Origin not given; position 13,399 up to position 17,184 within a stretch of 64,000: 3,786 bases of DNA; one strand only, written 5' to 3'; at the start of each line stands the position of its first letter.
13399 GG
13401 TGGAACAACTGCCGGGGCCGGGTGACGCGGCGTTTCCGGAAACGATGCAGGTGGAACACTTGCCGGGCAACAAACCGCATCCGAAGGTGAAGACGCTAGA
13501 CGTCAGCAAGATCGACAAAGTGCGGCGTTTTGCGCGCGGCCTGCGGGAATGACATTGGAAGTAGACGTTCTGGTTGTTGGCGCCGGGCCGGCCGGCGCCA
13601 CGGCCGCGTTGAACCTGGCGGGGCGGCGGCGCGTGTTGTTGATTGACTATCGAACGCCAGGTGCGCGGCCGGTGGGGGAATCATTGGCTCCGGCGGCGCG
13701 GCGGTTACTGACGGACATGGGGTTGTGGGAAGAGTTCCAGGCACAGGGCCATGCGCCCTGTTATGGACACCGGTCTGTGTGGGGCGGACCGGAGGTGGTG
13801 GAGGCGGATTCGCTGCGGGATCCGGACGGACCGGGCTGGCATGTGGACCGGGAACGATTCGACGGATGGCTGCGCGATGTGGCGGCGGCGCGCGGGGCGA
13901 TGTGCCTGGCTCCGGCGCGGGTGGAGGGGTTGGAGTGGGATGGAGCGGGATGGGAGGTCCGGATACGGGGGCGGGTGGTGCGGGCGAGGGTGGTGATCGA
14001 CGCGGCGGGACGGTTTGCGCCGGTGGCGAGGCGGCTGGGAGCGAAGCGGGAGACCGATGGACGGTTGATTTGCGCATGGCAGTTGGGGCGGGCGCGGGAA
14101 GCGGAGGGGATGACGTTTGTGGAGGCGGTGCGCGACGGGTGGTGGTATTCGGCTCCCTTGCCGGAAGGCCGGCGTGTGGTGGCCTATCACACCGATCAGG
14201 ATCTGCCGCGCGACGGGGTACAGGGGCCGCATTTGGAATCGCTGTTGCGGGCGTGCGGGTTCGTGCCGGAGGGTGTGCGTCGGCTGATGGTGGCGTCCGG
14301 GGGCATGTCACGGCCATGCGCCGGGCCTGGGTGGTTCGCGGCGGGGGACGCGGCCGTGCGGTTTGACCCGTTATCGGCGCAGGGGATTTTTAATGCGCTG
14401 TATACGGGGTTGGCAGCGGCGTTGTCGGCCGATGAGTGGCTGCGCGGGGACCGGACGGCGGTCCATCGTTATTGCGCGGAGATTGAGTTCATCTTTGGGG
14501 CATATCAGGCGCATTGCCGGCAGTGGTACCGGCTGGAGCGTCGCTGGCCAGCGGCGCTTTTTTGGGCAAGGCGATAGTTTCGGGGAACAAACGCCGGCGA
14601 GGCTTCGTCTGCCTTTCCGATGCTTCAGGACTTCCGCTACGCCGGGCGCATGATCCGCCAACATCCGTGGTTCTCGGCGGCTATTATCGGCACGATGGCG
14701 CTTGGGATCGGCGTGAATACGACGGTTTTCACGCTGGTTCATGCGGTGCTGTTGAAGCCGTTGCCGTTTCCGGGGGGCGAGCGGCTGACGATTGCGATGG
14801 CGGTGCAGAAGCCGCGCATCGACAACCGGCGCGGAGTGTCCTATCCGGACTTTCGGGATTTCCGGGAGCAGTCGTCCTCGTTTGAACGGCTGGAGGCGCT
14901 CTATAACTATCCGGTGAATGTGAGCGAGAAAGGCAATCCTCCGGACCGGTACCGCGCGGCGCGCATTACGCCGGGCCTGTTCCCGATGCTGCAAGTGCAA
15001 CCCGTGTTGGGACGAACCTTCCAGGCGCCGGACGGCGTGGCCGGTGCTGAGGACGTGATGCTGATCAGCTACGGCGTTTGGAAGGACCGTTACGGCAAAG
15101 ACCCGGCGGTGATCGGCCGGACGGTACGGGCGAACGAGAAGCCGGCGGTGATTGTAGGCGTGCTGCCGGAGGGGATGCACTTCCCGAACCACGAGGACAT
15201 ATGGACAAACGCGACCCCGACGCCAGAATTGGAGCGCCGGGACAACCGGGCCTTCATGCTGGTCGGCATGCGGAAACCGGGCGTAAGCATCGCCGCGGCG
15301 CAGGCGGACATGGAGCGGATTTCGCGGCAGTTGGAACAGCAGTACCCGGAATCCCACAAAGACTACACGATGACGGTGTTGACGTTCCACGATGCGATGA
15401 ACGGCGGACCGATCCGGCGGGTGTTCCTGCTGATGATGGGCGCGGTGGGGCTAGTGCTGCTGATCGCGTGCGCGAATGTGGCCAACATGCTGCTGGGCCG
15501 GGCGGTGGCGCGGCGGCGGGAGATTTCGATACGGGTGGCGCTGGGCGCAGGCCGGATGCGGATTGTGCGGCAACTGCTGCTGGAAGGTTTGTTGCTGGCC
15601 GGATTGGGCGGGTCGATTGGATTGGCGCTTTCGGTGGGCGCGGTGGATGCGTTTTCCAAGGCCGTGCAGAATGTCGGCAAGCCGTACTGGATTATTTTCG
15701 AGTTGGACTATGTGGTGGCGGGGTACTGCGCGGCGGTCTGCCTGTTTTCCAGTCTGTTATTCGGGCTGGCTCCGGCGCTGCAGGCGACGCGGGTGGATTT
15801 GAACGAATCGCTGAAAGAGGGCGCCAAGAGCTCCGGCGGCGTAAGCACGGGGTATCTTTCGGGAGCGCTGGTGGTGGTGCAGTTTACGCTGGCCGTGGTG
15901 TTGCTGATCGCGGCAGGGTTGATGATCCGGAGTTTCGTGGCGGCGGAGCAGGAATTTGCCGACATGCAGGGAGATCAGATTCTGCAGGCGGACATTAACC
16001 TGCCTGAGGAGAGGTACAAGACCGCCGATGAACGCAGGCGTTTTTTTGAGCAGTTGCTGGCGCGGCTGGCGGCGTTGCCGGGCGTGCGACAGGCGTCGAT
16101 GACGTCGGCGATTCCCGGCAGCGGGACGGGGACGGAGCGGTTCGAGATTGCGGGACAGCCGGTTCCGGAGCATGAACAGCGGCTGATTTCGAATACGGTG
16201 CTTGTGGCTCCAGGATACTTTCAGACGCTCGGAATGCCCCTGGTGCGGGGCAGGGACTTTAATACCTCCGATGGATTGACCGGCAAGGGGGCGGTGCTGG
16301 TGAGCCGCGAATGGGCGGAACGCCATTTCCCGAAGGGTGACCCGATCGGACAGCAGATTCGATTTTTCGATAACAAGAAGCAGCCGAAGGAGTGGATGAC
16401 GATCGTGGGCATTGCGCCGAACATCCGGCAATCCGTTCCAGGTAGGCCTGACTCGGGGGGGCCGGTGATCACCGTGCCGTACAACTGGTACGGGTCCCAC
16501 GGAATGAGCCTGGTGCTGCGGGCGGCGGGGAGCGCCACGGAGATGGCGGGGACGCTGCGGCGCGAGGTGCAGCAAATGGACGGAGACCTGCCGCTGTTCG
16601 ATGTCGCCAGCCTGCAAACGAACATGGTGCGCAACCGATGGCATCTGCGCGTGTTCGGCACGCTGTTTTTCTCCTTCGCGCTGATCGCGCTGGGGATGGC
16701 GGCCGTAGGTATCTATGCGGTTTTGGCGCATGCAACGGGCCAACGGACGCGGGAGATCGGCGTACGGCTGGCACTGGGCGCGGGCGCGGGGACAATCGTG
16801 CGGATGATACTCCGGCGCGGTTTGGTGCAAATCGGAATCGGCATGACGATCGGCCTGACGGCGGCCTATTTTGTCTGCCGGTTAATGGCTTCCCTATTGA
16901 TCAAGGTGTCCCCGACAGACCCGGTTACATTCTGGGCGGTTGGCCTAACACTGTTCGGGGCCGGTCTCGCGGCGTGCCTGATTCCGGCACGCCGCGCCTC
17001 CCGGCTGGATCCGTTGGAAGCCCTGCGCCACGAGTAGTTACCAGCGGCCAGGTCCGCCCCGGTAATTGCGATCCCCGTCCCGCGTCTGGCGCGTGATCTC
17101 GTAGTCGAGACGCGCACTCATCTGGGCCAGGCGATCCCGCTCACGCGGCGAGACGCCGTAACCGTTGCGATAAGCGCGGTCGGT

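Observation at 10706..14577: Catalase-related haem domain fused to a LodA/GoxA-type CTQ quinoprotein oxidase, with its LodB-type flavoprotein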

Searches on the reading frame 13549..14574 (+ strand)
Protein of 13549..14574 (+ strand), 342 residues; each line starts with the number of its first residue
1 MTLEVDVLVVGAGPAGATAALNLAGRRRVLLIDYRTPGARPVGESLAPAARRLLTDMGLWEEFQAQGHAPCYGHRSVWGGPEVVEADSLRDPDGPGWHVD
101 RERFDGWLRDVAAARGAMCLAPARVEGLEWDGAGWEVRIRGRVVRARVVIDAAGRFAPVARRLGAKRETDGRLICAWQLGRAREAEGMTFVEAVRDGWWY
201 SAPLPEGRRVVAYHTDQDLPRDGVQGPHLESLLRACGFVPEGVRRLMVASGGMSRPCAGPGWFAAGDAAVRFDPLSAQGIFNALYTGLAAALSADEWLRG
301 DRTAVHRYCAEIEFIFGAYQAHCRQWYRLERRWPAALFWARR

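Call 3: search_protein_families(library=pfam, proteins=[window:13549-14574:+], max_evalue=0.1)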
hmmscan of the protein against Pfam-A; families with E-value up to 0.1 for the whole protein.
window:13549-14574:+ (342 aa): 13 families
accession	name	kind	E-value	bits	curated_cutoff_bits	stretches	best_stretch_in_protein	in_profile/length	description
PF01494.25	FAD_binding_3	-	2.8e-13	50.3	22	1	4-176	1-180/349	FAD binding domain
PF04820.20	Trp_halogenase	-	1.8e-12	47.3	21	2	95-333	151-392/458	Tryptophan halogenase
PF01266.30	DAO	-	6.6e-10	39.5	27.9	2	89-212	138-268/353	FAD dependent oxidoreductase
PF12831.13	FAD_oxidored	-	3.6e-06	27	27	1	6-167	1-157/416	FAD dependent oxidoreductase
PF01946.23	Thi4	-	0.00028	20.7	26.2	1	3-32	16-47/235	Thi4 family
PF07992.20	Pyr_redox_2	-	0.00047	20.1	26.1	1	6-42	2-41/291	Pyridine nucleotide-disulphide oxidoreductase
PF01134.28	GIDA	-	0.0007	19.2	22.1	1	6-32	1-28/391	Glucose inhibited division protein A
PF00890.30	FAD_binding_2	-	0.0018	18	20.4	1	6-34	1-30/414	FAD binding domain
PF05834.18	Lycopene_cycl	-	0.0021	17.7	23.4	1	6-159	1-145/380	Lycopene cyclase protein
PF13450.12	NAD_binding_8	-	0.0022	18.7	21.9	1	9-35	1-28/68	NAD(P)-binding Rossmann-like domain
PF03486.20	HI0933_like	-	0.0057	16.6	50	1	6-34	2-31/244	HI0933-like protein Rossmann domain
PF13738.12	Pyr_redox_3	-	0.019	14.6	30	0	8-32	1-27/305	Pyridine nucleotide-disulphide oxidoreductase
PF06805.18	Lambda_tail_I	-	0.073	13.9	23.8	0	39-70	21-52/83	Bacteriophage lambda tail assembly protein I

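Call 4: search_protein_families(library=ncbifam, proteins=[window:13549-14574:+], max_evalue=0.1)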
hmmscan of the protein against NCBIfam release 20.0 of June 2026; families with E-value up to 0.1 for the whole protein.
window:13549-14574:+ (342 aa): 64 families (the best 25 are shown)
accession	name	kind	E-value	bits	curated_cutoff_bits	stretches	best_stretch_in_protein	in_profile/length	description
NF038174.1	maturase_GoxB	equivalog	9.1e-65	219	400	1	6-342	2-358/358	glycine oxidase maturase GoxB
NF038171.1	maturase_LodB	equivalog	3.5e-53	181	400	1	6-342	1-360/361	lysine-epsilon-oxidase maturase LodB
NF049967.1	QhpG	equivalog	8.6e-47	160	240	1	7-342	1-337/423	flavin-dependent monooxygenase QhpG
TIGR02032.1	GG-red-SF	subfamily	2.5e-25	89.8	158.8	1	6-291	2-294/297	geranylgeranyl reductase family protein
NF033113.0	halo_ClmS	equivalog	1e-16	60.6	900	2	6-207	4-223/570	chloramphenicol-biosynthetic FADH2-dependent halogenase CmlS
TIGR01988.1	Ubi-OHases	subfamily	7.1e-13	48.1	224.65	1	6-166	1-174/387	ubiquinone biosynthesis hydroxylase, UbiH/UbiF/VisC/COQ6 family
NF045655.1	MkRedMenJ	equivalog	3.2e-12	46.1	700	2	2-167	2-170/406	menaquinone reductase MenJ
TIGR02023.1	BchP-ChlP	subfamily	6.2e-12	45.2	343.3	1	6-170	2-168/388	geranylgeranyl diphosphate reductase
NF041385.1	Dggglyphlred_Halo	equivalog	3.3e-10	39.1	700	2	1-28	1-28/405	digeranylgeranylglycerophospholipid reductase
NF041160.1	DGGPL_Thplmales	equivalog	1.4e-08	34.1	780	2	4-164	3-168/396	digeranylgeranylglycerophospholipid reductase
NF041080.1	DGGGPL_reductase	equivalog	2.3e-08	33.3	580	1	5-164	2-164/447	digeranylgeranylglycerophospholipid reductase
NF004318.0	PRK05714.1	equivalog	4.2e-08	32.3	653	1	2-165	2-178/407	2-octaprenyl-3-methyl-6-methoxy-1,4-benzoquinol hydroxylase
NF005691.0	PRK07494.1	equivalog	5.1e-08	31.9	459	1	4-159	8-170/404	UbiH/UbiF family hydroxylase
NF006593.0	PRK09126.1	equivalog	2.3e-07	30.1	420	1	2-165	2-176/393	5-demethoxyubiquinol-8 5-hydroxylase UbiM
NF007542.0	PRK10157.1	subfamily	3.8e-07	29.2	610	1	96-167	102-174/428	FAD-dependent oxidoreductase FixC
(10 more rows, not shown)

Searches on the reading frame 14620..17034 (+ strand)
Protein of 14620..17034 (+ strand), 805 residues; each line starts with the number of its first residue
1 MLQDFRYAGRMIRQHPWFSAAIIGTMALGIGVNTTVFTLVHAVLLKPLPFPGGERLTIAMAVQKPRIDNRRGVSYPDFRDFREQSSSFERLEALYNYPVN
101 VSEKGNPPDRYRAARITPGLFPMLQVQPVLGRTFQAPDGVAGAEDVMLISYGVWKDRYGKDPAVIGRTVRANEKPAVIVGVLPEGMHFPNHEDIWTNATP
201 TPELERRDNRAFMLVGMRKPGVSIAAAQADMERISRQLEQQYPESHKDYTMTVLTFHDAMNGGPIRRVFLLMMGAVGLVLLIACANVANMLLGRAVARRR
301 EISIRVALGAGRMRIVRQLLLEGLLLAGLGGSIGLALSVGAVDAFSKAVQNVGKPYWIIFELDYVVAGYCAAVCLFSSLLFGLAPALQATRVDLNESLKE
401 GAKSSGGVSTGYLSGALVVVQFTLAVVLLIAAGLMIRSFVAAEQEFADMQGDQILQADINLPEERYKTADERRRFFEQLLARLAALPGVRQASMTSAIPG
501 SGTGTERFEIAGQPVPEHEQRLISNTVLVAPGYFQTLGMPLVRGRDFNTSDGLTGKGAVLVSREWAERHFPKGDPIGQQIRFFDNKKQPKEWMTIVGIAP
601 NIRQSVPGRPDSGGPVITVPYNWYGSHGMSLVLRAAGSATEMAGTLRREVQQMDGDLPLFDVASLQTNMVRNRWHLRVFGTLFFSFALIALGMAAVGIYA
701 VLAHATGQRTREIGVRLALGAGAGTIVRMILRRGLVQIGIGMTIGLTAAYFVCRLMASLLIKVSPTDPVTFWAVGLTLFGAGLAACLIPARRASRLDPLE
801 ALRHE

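Call 32: search_protein_families(library=pfam, proteins=[window:14620-17034:+], max_evalue=0.001)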
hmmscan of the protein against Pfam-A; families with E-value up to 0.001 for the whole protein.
window:14620-17034:+ (805 aa): 2 families
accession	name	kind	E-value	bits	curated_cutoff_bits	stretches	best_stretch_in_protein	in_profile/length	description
PF12704.14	MacB_PCD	-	8e-38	131.2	27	2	20-233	2-206/207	MacB-like periplasmic core domain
PF02687.27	FtsX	-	1.1e-22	80.8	25.5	2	275-392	3-118/120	FtsX-like permease C-terminal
